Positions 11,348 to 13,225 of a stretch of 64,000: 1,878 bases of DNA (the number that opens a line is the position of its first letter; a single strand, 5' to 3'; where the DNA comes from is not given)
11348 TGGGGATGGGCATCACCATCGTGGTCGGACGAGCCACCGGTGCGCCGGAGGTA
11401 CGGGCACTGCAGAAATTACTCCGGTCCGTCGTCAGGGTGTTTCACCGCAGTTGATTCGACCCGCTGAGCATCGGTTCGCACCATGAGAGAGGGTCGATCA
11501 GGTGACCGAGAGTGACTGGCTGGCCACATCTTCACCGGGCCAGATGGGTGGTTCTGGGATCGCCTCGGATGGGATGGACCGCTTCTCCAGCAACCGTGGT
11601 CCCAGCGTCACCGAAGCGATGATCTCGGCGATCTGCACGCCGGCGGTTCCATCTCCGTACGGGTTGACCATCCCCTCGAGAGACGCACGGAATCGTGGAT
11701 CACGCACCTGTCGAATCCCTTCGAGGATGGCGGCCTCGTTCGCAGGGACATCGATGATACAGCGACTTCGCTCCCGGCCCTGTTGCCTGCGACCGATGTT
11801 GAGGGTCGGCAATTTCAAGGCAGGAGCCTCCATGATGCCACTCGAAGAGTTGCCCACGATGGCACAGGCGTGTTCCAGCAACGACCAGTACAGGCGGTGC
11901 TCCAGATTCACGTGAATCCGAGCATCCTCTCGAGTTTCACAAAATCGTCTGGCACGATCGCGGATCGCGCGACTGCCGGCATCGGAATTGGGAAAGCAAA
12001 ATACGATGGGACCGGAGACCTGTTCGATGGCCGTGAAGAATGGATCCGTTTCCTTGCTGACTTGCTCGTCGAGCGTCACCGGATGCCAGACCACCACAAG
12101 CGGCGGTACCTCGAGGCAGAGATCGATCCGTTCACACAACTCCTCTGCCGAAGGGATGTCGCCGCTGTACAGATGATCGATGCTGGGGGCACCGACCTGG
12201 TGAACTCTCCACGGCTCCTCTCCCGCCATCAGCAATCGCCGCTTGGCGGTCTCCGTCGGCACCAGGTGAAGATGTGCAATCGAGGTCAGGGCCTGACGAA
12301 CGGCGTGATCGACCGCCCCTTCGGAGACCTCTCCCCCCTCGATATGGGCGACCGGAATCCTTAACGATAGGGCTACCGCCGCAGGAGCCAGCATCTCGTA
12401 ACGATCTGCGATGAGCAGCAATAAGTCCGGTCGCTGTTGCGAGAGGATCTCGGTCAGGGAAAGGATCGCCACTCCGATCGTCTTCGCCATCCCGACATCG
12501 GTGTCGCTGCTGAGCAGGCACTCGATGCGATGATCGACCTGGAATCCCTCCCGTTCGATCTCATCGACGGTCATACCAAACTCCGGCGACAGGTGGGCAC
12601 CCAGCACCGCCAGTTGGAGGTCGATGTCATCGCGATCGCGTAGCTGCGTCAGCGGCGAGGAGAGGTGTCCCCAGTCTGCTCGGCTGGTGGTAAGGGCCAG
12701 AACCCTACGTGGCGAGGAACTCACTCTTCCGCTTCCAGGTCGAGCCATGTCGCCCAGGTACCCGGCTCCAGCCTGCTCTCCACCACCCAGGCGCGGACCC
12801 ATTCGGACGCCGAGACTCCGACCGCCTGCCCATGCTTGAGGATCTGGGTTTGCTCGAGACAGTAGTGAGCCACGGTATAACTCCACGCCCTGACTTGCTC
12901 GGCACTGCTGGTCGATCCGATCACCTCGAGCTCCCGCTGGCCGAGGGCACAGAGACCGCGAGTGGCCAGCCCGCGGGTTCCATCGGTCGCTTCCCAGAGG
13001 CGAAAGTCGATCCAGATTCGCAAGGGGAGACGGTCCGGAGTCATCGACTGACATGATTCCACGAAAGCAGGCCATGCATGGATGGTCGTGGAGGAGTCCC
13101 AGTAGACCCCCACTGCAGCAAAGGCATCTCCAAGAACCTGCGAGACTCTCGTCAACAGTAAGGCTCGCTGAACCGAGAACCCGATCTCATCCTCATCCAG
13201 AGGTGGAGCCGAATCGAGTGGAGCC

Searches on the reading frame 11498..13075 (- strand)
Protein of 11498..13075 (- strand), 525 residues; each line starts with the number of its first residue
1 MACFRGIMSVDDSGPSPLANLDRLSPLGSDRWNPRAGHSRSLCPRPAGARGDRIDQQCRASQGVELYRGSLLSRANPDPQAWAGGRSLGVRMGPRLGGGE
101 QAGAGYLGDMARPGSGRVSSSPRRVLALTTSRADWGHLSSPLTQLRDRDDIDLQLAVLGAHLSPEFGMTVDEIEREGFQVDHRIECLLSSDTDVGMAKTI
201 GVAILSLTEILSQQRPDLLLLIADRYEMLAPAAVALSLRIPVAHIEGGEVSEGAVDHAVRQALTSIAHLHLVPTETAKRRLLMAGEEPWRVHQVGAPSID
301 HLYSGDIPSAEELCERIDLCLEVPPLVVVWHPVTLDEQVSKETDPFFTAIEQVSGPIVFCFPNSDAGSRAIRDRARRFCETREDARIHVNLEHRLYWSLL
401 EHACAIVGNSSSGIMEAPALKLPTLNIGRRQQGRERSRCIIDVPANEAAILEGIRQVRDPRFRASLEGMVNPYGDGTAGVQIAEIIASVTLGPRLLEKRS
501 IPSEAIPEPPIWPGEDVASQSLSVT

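Call 87: search_protein_families(library=pfam, proteins=[window:11498-13075:-], max_evalue=0.00001)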
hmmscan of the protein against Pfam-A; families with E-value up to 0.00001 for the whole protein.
window:11498-13075:- (525 aa): 1 family
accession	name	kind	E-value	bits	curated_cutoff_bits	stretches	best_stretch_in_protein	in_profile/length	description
PF02350.25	Epimerase_2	-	1.8e-74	251.1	30.6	1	144-486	2-346/347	UDP-N-acetylglucosamine 2-epimerase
